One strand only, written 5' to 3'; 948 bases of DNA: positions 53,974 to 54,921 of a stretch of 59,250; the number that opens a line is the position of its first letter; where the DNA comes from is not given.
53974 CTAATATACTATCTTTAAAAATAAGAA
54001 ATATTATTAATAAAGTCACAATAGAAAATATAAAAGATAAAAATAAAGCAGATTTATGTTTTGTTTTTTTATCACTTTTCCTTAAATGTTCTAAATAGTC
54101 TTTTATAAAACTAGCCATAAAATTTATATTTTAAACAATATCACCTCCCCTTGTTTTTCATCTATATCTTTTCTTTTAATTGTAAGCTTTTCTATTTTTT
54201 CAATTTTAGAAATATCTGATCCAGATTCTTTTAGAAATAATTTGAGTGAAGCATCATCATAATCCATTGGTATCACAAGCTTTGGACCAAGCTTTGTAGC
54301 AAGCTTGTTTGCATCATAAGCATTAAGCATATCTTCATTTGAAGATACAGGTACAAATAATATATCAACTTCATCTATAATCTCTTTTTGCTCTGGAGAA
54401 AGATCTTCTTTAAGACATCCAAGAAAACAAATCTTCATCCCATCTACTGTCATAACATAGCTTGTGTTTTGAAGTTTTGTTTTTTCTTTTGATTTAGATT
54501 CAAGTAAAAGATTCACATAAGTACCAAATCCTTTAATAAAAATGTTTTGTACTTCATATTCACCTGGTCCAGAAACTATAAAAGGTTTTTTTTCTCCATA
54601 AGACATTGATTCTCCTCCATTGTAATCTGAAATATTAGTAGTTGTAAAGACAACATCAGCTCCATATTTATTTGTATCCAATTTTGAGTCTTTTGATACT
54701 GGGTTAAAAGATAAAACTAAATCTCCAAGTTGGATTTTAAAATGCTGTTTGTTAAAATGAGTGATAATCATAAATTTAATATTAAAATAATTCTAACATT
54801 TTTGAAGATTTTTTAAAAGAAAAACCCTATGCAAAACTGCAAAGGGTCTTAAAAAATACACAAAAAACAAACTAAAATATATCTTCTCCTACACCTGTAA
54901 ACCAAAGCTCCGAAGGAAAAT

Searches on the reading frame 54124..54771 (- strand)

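Call 45: search_protein_families(library=pfam, proteins=[window:54124-54771:-], max_evalue=0.01)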
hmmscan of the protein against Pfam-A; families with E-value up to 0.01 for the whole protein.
window:54124-54771:- (215 aa): 1 family
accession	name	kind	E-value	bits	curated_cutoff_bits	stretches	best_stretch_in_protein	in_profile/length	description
PF13483.12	Lactamase_B_3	-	3.7e-22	79.5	24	1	3-169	2-159/160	Beta-lactamase superfamily domain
